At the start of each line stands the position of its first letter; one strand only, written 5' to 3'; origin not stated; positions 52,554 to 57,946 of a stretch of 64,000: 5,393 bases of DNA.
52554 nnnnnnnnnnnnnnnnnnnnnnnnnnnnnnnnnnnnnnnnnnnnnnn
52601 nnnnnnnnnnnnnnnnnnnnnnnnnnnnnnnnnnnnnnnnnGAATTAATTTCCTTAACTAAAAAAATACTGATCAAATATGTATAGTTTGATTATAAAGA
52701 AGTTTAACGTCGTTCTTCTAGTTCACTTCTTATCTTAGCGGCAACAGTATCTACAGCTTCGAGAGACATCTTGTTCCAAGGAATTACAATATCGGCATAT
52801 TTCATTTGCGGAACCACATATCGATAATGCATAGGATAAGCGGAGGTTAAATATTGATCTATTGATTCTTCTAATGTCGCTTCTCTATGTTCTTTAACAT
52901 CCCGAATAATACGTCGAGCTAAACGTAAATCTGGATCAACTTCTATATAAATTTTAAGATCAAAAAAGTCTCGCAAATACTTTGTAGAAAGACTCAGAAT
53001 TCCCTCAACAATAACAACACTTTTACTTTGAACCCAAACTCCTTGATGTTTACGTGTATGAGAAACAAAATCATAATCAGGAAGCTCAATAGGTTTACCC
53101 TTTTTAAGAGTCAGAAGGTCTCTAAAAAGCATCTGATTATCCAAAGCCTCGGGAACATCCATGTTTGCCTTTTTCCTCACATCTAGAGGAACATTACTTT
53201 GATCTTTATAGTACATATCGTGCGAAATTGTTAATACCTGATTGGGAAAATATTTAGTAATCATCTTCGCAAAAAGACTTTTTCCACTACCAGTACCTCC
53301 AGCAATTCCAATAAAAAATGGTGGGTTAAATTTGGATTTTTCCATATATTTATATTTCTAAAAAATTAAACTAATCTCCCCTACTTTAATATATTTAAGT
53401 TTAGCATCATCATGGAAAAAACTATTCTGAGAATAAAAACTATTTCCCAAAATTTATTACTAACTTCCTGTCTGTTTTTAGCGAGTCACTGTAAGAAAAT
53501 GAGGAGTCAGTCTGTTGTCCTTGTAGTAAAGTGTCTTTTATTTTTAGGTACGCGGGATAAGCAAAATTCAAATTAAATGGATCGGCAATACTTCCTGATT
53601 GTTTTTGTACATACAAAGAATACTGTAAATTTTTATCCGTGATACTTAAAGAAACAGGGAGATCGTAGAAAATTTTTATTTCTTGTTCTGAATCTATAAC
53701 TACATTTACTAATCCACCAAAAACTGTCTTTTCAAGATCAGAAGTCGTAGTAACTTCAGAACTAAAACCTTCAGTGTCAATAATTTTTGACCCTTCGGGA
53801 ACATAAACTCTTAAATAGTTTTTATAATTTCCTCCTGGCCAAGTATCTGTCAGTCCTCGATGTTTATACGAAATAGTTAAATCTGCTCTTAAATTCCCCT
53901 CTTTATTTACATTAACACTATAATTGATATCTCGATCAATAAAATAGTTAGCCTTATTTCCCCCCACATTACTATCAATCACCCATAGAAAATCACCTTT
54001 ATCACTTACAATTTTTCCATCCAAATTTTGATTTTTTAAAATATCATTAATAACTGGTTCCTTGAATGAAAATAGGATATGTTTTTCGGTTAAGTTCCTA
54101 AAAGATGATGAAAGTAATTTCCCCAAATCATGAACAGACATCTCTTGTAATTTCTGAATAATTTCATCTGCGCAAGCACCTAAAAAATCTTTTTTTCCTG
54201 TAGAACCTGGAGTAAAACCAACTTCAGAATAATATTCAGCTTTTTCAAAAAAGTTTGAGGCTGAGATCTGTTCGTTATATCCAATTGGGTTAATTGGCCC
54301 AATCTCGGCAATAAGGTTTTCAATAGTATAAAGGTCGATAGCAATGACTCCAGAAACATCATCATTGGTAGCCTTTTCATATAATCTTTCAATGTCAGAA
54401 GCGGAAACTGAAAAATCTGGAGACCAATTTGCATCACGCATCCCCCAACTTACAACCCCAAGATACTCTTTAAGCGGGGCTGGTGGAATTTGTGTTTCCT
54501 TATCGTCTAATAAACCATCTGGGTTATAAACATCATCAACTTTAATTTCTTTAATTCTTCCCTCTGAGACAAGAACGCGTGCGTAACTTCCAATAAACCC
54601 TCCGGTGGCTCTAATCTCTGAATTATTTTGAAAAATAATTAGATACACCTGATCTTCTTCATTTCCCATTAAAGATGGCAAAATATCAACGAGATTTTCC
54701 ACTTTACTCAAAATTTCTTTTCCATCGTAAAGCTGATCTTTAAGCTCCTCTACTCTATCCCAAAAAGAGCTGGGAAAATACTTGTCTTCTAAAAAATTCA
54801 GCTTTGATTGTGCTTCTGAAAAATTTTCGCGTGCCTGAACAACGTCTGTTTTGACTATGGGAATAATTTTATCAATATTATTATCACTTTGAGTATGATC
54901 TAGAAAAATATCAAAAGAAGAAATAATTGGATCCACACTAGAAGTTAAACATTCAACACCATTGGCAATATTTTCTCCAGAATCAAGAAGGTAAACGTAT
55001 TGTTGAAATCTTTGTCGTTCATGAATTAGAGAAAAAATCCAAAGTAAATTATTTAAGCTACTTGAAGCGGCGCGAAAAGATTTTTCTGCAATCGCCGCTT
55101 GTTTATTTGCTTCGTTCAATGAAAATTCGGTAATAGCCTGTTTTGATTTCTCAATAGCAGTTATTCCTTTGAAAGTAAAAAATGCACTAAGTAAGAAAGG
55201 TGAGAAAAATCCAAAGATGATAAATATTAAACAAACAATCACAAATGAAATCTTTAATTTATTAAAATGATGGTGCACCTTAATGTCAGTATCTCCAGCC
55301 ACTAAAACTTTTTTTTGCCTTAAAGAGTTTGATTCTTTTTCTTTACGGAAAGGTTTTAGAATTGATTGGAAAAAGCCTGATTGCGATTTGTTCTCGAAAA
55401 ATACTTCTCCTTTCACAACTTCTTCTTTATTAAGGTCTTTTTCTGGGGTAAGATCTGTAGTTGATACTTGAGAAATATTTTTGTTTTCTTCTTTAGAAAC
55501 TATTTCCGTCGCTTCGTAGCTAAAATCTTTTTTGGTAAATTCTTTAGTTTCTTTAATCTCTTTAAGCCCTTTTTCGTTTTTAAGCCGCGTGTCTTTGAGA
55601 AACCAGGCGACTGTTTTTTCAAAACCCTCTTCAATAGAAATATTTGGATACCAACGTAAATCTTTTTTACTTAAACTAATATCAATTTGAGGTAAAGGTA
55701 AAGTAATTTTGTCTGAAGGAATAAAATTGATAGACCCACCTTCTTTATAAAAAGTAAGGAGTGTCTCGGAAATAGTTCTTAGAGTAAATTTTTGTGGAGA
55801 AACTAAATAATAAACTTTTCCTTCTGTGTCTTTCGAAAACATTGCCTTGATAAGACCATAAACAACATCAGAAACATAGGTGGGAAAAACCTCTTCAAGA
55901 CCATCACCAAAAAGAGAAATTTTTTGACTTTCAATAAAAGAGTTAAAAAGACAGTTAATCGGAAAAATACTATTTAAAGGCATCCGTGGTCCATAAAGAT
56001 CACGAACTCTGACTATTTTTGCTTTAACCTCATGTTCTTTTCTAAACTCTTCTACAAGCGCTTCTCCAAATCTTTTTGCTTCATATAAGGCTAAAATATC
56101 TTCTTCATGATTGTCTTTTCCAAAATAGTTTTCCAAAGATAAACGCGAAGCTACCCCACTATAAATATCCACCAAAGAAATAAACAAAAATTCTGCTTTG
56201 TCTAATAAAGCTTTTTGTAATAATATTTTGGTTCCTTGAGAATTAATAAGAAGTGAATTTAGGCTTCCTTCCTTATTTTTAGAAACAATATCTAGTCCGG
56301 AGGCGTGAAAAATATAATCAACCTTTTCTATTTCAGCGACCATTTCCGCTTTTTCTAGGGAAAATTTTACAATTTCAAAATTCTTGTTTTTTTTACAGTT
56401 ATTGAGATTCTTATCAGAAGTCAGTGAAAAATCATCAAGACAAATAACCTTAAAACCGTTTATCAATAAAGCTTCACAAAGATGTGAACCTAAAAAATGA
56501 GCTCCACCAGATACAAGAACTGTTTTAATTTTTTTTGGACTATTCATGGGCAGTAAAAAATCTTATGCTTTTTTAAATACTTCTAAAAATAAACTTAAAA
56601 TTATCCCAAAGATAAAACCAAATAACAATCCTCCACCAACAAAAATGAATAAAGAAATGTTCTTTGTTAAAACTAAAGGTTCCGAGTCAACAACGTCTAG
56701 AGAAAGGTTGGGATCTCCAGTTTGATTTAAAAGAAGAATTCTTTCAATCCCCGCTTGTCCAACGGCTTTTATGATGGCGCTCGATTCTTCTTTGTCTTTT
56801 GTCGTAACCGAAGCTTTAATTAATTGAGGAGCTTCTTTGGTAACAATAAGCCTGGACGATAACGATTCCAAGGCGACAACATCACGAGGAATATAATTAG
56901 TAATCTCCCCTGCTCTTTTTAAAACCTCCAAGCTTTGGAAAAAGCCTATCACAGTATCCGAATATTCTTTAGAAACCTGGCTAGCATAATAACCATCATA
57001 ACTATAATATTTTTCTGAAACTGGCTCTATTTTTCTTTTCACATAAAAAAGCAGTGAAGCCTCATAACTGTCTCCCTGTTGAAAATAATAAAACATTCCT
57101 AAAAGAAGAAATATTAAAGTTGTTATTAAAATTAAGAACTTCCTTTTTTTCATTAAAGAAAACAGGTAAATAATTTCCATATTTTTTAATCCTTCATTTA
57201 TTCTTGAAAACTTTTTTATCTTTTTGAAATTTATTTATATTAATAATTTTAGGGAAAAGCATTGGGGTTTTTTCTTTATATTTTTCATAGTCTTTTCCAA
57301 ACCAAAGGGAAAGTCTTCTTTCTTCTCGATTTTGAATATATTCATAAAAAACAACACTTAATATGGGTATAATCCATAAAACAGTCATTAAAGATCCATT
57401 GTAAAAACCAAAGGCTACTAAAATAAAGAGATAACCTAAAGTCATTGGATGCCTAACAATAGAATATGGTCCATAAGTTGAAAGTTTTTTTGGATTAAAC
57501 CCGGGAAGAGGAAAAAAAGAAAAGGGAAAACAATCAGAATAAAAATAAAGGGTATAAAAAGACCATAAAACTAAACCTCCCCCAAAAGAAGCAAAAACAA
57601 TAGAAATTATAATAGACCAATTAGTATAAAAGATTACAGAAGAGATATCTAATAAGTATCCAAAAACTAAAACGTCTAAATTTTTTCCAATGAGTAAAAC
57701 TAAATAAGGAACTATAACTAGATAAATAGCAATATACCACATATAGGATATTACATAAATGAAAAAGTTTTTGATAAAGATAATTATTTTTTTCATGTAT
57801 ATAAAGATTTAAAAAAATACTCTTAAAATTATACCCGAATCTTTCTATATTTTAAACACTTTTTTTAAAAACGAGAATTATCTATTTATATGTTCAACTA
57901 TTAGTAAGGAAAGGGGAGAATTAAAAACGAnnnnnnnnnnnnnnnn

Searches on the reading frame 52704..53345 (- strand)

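Call 7: search_protein_families(library=pfam, proteins=[window:52704-53345:-], max_evalue=0.01)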
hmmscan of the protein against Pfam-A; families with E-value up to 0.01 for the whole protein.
window:52704-53345:- (213 aa): 4 families
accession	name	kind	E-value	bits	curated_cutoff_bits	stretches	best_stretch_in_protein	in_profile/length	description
PF00485.24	PRK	-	3.2e-33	115.7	22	1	11-189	1-188/196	Phosphoribulokinase / Uridine kinase family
PF13238.12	AAA_18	-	0.00043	21.2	29.4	1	12-154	1-117/128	AAA domain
PF01121.26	CoaE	-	0.00069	19.8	27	0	11-32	2-23/180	Dephospho-CoA kinase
PF13207.12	AAA_17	-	0.0018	19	27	0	113-162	85-135/136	AAA domain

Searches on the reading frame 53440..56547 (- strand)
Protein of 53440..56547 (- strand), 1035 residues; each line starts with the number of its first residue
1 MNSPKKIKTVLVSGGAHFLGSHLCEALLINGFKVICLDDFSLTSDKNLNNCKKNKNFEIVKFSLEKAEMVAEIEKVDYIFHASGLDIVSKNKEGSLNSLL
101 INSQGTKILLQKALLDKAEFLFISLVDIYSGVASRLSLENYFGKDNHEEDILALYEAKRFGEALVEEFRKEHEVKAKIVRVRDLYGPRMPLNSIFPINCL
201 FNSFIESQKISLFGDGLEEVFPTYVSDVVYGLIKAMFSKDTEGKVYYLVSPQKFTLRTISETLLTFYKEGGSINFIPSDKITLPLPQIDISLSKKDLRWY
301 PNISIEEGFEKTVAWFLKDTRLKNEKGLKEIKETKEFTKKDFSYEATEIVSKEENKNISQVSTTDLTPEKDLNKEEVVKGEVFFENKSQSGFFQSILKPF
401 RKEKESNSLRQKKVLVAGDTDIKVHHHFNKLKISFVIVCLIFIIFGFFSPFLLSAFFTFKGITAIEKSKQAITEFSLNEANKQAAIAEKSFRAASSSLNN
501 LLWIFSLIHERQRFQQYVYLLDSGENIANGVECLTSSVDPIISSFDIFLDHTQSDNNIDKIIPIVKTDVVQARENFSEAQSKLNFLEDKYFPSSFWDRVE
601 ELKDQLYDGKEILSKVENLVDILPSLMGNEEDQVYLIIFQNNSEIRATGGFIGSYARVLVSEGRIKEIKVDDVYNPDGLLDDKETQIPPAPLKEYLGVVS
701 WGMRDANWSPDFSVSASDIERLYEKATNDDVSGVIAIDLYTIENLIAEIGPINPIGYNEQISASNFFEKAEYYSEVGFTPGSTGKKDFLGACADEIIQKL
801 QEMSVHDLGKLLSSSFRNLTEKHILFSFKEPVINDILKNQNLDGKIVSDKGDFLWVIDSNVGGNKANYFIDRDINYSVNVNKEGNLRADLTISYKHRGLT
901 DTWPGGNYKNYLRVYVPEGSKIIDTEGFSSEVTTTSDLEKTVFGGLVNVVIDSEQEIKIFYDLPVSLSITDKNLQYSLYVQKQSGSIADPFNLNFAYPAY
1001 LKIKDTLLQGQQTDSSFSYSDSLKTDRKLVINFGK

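Call 7: search_protein_families(library=pfam, proteins=[window:53440-56547:-], max_evalue=0.01)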
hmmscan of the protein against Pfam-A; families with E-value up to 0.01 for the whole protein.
window:53440-56547:- (1035 aa): 5 families
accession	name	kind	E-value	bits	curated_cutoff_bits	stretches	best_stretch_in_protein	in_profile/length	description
PF13196.11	DUF4012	-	7.1e-24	85.4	28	1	631-768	2-137/144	Protein of unknown function (DUF4012)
PF01370.27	Epimerase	-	2e-20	73.7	20.9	1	10-241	1-230/240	NAD dependent epimerase/dehydratase family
PF16363.11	GDP_Man_Dehyd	-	9.6e-11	42.1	27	1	11-310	1-330/332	GDP-mannose 4,6 dehydratase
PF01073.25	3Beta_HSD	-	2.2e-06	27.4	22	1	11-131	1-122/280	3-beta hydroxysteroid dehydrogenase/isomerase family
PF04321.23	RmlD_sub_bind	-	0.0023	17.5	27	1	9-254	2-218/287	RmlD substrate binding domain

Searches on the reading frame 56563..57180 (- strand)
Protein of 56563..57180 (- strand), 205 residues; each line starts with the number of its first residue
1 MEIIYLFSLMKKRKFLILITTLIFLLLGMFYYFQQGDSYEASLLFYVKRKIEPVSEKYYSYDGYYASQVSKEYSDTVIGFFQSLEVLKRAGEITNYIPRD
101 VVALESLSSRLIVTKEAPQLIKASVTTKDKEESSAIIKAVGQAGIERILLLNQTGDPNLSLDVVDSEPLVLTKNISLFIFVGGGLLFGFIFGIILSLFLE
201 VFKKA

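Call 8: search_protein_families(library=pfam, proteins=[window:56563-57180:-], max_evalue=0.01)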
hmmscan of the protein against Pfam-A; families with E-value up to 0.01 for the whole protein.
window:56563-57180:- (205 aa): 1 family
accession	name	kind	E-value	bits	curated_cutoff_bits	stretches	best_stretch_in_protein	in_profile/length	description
PF02706.20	Wzz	-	8.9e-08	32.8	25.5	1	3-88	5-85/91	Chain length determinant protein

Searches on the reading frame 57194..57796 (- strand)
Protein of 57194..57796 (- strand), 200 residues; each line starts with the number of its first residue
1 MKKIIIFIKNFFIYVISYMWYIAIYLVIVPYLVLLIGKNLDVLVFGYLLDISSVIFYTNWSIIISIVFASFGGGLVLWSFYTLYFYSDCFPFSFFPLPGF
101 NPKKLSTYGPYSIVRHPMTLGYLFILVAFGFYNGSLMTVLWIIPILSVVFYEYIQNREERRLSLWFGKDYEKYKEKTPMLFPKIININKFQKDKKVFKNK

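Call 8: search_protein_families(library=pfam, proteins=[window:57194-57796:-], max_evalue=0.01)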
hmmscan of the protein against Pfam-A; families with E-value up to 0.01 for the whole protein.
window:57194-57796:- (200 aa): 1 family
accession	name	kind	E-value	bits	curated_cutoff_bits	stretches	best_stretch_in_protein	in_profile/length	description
PF04191.18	PEMT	-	1e-07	32.8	25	1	61-168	2-104/105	Phospholipid methyltransferase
